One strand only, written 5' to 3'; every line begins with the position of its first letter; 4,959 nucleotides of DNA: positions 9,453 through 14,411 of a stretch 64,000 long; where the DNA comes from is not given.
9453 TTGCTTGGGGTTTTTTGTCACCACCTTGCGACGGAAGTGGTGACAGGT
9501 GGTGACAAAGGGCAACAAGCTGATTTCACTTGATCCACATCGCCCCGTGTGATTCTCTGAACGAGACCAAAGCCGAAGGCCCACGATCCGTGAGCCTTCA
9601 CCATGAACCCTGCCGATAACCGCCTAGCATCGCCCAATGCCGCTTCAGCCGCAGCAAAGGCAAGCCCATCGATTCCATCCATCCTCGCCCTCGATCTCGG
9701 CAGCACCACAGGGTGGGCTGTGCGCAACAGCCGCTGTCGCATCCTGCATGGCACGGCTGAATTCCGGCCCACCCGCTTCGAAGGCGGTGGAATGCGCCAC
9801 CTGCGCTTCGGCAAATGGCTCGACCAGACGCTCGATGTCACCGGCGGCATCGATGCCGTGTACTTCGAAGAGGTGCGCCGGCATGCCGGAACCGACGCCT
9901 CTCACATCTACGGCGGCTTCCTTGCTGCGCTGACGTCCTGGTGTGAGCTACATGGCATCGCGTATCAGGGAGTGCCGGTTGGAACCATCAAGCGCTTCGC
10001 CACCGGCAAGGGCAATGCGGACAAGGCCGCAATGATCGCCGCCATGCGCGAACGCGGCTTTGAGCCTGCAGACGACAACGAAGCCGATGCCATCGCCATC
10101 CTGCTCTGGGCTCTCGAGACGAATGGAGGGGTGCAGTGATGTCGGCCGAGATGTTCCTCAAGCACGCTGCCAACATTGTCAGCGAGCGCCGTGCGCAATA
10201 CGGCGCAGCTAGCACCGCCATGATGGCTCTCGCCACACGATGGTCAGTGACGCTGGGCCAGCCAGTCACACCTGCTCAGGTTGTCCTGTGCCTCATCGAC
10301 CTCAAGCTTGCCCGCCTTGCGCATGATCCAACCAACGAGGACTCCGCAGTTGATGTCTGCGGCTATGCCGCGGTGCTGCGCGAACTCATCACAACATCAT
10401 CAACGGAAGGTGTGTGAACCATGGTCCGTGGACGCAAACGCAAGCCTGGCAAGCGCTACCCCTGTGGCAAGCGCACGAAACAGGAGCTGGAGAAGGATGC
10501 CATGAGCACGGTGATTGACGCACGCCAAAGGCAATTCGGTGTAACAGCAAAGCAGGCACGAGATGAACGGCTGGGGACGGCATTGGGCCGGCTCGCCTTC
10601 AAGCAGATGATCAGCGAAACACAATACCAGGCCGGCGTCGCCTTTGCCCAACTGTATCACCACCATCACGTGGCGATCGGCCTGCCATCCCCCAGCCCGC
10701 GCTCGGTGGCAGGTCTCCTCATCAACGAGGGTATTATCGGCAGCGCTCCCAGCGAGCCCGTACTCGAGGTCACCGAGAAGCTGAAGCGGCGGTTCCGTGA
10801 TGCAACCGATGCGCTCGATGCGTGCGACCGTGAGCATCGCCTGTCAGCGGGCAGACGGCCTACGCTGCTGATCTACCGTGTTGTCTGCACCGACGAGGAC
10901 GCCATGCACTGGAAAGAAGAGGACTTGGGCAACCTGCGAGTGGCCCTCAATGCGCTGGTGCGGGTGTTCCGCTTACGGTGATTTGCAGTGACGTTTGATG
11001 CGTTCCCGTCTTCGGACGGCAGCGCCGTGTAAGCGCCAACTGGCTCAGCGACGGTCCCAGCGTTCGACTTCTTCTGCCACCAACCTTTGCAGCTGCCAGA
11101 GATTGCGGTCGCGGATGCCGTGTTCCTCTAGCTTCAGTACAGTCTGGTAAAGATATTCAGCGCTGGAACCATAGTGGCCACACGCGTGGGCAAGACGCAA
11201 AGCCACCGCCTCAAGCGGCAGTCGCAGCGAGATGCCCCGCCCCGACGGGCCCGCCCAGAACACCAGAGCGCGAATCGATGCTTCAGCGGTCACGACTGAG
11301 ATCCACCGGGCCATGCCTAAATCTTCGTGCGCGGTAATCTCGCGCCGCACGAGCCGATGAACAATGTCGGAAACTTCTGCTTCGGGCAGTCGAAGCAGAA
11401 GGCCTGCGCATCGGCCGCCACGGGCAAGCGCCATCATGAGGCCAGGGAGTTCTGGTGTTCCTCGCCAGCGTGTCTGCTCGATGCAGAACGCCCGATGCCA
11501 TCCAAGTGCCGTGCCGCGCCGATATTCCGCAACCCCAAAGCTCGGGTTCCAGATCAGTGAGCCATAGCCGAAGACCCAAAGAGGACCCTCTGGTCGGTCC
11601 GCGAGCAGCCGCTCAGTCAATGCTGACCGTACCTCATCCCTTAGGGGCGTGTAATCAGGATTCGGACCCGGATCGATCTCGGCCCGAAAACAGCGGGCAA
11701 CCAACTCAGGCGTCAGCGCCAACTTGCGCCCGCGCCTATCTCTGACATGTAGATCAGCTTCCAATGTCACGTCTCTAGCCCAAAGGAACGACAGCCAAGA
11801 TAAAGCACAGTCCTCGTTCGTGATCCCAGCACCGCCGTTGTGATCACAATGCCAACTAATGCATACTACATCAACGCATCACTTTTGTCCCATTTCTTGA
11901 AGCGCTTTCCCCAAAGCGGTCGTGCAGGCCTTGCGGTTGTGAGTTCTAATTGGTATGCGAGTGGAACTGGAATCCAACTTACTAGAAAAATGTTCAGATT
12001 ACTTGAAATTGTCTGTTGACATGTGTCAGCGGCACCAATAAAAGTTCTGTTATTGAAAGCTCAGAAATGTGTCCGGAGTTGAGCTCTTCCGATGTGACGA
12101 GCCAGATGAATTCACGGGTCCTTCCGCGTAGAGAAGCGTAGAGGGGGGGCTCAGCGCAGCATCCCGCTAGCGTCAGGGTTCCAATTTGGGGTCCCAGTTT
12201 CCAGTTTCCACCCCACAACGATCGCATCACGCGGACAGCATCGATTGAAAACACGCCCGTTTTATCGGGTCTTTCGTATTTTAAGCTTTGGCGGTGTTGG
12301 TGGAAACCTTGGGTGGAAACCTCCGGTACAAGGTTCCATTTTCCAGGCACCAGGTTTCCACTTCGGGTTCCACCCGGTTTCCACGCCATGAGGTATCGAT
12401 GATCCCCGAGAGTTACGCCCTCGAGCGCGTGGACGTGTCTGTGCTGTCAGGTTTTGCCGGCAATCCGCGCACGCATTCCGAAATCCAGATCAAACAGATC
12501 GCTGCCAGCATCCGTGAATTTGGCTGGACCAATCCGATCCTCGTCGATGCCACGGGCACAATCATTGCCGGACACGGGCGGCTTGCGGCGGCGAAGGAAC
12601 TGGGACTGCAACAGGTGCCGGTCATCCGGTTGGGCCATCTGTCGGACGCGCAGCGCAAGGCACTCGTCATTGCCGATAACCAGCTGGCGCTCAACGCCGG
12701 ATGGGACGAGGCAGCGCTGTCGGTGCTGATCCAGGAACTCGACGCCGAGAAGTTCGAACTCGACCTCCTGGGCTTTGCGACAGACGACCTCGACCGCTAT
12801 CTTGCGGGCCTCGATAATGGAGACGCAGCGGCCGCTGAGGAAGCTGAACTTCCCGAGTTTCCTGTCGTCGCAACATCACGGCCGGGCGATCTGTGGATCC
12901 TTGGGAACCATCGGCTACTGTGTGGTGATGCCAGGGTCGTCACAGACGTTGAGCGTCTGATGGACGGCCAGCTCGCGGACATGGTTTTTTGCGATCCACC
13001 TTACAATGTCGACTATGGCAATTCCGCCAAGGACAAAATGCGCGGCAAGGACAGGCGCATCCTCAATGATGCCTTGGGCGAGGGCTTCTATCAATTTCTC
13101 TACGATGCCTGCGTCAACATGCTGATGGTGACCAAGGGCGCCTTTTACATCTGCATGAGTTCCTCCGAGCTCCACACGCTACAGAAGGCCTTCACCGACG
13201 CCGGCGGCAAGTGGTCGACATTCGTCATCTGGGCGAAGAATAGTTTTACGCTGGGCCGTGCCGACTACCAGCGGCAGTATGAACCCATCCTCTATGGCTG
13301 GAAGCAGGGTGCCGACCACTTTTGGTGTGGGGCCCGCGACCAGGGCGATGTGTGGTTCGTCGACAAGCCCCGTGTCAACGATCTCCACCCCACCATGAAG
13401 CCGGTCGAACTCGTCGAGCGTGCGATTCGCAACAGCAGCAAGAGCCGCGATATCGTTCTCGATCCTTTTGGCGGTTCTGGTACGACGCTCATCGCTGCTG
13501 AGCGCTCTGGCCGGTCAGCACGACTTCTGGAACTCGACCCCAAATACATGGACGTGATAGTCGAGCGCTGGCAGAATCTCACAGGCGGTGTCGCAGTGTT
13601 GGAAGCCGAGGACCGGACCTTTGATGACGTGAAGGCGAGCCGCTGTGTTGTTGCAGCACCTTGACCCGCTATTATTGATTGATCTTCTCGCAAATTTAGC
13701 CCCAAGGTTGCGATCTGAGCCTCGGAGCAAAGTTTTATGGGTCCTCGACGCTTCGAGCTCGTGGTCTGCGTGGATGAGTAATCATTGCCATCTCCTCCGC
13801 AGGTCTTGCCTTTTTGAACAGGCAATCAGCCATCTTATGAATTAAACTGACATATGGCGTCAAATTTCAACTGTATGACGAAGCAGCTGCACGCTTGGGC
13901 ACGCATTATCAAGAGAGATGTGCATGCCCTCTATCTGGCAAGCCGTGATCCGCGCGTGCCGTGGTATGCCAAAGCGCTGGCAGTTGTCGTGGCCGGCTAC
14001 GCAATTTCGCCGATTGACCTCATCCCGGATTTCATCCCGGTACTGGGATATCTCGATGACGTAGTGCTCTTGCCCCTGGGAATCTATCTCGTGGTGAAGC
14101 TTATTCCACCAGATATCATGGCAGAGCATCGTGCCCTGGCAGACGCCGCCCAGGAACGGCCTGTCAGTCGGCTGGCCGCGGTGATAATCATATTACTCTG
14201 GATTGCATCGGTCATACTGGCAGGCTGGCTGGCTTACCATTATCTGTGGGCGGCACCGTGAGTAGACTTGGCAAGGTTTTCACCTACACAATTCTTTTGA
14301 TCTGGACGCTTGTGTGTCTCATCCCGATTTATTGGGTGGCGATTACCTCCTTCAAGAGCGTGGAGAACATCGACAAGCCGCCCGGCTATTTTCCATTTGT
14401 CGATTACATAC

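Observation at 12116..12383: Recognisable lambda-like cos site 4 kb upstream of the terminase genes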

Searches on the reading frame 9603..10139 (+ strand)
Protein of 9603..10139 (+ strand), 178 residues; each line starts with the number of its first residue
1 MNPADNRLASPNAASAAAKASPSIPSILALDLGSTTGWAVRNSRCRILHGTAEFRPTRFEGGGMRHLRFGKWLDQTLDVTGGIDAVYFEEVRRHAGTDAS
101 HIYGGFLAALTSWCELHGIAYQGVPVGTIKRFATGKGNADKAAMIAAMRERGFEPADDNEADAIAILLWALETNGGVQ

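Call 6: search_protein_families(library=pfam, proteins=[window:9603-10139:+])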
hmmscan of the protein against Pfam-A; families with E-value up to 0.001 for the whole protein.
window:9603-10139:+ (178 aa): 0 families

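Call 24: search_protein_families(library=phrogs, proteins=[window:9603-10139:+])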
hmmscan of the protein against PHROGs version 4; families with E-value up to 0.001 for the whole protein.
window:9603-10139:+ (178 aa): 3 families
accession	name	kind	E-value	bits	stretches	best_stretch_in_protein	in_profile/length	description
phrog_159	-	DNA, RNA and nucleotide metabolism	1.1e-30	107.8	1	17-175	80-251/330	RuvC-like Holliday junction resolvase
phrog_18320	-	unknown function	7.3e-27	94.8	1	77-175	17-126/137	-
phrog_1770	-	DNA, RNA and nucleotide metabolism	7e-06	27.1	1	27-173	6-150/158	Holliday junction resolvase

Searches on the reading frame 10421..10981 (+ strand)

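Call 6: search_protein_families(library=pfam, proteins=[window:10421-10981:+])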
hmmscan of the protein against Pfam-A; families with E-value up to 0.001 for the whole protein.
window:10421-10981:+ (186 aa): 0 families

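Call 24: search_protein_families(library=phrogs, proteins=[window:10421-10981:+])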
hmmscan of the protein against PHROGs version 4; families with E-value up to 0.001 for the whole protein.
window:10421-10981:+ (186 aa): 1 family
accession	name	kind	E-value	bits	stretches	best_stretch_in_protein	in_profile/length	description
phrog_15385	-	unknown function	3.6e-13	50.8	1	18-184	25-174/181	-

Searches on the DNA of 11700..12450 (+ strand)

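Call 7: search_dna_similar(query=window:11900-12450:+, collection=phages, mode=distant)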
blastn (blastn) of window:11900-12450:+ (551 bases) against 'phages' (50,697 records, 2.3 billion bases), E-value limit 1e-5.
No match.

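Call 62: search_rna_families(source=window, start=11700, end=12450, threshold=evalue, max_evalue=1)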
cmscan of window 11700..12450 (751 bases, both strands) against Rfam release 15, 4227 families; matches with E-value up to 1: 0.
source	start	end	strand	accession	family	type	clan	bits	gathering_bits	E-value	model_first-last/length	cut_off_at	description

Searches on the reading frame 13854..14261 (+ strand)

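Call 6: search_protein_families(library=pfam, proteins=[window:13854-14261:+])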
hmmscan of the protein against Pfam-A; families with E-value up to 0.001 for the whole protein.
window:13854-14261:+ (135 aa): 1 family
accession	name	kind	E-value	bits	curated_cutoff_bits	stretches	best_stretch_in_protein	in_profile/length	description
PF06803.17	DUF1232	-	2.2e-14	53.4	23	1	39-75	1-37/37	Protein of unknown function (DUF1232)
